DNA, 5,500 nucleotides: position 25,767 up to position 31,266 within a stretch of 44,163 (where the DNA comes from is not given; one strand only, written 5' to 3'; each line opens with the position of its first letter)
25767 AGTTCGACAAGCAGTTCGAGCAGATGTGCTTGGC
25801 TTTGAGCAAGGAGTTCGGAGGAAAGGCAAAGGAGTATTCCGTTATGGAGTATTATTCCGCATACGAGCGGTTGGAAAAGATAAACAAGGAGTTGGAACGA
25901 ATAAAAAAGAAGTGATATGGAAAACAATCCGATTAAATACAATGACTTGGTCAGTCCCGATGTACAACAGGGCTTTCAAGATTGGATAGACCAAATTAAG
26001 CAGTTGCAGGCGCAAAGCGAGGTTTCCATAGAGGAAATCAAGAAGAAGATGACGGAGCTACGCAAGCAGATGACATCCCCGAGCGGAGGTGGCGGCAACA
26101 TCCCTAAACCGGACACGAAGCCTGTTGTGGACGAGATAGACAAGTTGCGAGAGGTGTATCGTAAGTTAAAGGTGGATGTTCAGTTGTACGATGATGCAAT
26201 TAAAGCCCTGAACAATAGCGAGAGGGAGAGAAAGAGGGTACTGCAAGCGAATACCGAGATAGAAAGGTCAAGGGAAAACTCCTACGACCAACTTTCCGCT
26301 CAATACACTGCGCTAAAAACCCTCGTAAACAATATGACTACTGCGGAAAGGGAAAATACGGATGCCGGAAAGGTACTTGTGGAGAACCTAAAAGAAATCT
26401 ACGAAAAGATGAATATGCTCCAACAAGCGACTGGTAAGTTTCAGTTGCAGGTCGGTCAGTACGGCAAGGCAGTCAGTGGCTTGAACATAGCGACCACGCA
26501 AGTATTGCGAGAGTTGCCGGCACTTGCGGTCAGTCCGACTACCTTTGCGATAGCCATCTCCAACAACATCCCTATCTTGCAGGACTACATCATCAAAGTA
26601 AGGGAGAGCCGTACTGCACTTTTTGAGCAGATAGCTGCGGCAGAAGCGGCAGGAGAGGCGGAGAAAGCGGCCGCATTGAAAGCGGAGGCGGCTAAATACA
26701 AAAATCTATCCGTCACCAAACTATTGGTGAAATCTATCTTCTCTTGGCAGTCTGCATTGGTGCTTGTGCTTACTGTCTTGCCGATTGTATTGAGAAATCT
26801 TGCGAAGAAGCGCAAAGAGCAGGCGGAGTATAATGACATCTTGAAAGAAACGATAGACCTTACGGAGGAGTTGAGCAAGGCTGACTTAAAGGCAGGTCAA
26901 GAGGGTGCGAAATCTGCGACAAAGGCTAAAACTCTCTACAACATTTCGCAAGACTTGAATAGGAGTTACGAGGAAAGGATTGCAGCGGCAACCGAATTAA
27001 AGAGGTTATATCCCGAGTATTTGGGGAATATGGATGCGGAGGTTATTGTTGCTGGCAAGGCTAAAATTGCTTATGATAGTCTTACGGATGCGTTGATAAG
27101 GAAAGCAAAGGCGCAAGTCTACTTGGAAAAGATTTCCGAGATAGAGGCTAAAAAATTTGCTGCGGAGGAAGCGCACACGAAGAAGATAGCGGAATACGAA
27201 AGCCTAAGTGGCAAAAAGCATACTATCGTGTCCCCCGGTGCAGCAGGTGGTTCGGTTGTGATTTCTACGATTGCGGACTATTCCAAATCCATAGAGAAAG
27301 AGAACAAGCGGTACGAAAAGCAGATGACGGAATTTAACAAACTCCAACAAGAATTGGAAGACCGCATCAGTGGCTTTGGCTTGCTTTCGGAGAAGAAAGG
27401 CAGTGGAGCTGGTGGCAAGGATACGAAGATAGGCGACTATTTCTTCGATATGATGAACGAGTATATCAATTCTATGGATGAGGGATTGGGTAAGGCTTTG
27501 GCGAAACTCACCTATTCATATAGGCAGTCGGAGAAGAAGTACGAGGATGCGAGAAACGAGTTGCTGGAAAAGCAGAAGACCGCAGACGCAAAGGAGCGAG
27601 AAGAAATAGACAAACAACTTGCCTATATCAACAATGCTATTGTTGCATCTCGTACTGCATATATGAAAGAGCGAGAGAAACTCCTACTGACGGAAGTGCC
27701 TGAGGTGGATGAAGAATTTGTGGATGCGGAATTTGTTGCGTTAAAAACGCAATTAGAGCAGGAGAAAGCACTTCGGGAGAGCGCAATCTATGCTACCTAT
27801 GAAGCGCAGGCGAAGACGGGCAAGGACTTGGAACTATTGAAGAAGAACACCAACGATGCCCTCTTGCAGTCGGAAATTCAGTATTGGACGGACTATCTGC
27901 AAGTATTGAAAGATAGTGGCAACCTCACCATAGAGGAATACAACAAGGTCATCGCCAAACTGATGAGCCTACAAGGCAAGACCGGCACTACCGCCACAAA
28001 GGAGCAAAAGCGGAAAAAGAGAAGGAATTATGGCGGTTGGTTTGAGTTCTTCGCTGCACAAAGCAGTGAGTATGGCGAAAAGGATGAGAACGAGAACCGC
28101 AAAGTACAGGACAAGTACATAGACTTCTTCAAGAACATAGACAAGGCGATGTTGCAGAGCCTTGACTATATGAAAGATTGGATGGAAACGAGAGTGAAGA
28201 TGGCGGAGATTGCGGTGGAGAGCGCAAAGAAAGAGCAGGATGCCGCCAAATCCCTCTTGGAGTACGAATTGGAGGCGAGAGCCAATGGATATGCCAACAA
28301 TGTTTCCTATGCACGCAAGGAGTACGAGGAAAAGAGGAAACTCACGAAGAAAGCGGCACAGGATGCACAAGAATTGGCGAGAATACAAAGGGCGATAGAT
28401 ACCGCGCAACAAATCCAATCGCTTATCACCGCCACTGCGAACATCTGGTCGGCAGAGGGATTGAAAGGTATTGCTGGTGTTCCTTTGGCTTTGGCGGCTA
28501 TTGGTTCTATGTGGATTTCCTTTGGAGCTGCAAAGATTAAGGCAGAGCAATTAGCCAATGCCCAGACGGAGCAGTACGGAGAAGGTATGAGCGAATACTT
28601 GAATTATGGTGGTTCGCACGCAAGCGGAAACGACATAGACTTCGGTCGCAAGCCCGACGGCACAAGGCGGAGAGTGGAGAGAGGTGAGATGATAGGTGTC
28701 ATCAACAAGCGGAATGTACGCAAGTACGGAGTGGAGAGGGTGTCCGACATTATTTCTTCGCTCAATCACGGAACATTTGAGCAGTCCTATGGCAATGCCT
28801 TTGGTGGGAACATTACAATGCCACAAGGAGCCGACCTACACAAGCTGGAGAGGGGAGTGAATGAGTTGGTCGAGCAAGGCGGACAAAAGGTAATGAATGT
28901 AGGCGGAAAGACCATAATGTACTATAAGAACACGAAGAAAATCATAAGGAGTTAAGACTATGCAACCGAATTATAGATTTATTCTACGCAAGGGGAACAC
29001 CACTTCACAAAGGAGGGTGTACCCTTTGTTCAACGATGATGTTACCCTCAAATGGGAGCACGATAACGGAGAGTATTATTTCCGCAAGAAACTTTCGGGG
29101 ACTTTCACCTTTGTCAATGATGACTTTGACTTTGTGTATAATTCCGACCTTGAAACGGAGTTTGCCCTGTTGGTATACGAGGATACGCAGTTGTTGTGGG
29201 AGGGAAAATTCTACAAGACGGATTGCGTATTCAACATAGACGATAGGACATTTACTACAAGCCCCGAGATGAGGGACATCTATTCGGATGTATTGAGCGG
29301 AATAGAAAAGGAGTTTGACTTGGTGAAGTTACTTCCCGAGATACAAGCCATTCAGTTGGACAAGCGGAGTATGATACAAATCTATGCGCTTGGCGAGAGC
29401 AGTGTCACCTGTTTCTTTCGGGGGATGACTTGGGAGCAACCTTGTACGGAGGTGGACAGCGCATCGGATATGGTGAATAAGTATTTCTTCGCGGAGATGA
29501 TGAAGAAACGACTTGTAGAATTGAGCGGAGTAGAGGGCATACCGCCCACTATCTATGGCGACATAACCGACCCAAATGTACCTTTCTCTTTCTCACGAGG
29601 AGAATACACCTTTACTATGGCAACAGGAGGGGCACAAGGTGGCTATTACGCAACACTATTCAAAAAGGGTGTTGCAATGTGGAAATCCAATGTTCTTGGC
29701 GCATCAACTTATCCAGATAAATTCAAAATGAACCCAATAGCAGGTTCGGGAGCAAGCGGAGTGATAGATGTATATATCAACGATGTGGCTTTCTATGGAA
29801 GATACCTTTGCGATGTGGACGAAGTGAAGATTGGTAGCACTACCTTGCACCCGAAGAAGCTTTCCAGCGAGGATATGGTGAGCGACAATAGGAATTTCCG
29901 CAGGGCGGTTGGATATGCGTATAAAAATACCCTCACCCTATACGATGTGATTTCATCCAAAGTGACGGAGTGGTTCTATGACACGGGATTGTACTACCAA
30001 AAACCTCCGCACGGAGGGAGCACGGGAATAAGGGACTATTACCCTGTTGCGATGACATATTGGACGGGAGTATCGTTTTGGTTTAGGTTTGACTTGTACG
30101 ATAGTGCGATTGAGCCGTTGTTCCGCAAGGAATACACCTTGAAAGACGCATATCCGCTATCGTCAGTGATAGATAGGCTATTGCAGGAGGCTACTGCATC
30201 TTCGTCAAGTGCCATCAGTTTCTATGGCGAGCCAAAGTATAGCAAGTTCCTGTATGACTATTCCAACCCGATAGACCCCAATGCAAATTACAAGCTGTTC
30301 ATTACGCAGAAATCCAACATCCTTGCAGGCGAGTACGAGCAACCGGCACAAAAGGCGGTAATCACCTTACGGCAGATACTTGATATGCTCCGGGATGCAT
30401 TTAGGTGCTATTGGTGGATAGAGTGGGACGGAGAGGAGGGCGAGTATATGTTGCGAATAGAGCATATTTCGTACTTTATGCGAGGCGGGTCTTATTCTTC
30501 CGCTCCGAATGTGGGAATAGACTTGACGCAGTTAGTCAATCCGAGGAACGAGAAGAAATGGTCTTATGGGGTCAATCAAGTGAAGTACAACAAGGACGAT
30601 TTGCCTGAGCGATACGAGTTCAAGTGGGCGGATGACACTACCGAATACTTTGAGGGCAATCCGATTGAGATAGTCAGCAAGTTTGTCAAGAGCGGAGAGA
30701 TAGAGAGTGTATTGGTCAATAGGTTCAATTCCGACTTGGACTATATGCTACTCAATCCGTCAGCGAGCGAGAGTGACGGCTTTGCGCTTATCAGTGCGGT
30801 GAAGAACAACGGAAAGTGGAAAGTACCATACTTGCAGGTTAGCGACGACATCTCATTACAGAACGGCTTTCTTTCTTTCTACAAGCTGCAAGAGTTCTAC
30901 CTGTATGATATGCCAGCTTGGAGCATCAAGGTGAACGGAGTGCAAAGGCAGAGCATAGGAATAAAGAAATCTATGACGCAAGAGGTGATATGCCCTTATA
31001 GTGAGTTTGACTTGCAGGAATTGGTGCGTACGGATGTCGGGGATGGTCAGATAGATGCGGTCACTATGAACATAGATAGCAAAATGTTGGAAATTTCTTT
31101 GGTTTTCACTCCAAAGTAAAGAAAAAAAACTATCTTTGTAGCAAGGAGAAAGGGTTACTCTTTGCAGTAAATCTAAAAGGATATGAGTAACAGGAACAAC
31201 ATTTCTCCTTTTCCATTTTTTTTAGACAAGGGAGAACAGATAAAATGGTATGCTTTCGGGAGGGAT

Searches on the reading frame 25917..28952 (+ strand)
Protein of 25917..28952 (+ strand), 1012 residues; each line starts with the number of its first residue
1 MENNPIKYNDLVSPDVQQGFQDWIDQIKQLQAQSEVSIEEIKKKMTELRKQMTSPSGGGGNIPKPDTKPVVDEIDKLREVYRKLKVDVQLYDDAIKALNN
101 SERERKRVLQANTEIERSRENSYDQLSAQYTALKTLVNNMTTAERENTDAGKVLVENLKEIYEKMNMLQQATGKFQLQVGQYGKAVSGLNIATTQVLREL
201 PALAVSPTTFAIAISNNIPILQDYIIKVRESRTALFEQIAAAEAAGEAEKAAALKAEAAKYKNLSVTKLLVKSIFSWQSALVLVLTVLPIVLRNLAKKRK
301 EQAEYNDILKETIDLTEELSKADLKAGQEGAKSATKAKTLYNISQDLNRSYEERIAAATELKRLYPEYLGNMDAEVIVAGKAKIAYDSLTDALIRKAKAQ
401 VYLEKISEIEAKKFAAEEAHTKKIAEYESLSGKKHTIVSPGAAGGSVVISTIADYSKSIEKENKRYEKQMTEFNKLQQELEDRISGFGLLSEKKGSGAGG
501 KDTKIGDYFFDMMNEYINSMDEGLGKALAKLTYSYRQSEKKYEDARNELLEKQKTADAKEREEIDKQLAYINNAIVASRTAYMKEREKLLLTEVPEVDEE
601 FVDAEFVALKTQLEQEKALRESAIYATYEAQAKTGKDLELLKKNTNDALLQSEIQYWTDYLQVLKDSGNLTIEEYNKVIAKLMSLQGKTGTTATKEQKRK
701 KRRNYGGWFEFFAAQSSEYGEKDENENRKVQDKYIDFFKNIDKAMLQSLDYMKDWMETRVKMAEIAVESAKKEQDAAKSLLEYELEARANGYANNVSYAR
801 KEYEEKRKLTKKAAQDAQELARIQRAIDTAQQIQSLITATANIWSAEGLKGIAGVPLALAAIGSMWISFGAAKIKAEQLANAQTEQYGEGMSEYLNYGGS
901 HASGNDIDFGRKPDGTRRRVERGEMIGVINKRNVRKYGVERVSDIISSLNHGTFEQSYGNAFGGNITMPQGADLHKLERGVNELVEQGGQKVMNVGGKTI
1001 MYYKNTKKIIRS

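Call 64: search_protein_families(library=phrogs, proteins=[window:25917-28952:+], max_evalue=0.00001)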
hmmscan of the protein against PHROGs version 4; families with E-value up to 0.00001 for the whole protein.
window:25917-28952:+ (1012 aa): 4 families
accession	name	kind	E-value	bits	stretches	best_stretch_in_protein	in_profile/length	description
phrog_20660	-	tail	6.3e-135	453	2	737-1010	831-1105/1106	tail length tape measure protein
phrog_14295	-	unknown function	1.9e-30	106.4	1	29-666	105-724/1439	-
phrog_14476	-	head and packaging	2.1e-10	40.3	1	159-402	210-430/1103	virion structural protein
phrog_30292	-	unknown function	3.1e-08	33.6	1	286-406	156-280/677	-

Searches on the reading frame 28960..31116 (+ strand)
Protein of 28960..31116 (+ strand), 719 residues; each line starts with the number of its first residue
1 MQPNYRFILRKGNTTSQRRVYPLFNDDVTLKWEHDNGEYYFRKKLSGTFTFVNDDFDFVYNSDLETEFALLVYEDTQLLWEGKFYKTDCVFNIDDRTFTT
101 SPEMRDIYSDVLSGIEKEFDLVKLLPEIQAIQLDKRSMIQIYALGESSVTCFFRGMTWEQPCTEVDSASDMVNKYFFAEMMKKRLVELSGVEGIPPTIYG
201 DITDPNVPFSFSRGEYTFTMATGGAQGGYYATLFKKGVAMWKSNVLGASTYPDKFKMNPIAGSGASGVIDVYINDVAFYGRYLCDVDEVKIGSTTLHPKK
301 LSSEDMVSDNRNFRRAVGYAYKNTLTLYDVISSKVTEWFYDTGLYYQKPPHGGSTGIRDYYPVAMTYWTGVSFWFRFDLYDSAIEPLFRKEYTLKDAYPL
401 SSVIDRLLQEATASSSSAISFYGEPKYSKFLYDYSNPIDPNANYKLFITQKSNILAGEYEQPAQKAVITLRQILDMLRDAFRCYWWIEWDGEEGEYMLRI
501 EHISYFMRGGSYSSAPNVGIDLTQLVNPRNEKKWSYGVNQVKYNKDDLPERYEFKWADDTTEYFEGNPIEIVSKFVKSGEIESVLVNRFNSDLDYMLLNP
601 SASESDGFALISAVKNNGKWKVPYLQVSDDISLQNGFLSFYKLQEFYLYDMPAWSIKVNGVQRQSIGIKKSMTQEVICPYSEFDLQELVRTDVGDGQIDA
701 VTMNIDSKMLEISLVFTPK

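Call 64: search_protein_families(library=phrogs, proteins=[window:28960-31116:+], max_evalue=0.00001)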
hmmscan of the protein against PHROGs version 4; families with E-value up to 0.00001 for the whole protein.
window:28960-31116:+ (719 aa): 1 family
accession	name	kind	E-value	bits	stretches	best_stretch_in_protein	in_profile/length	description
phrog_19383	-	unknown function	1.7e-164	550.2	1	16-718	124-843/844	-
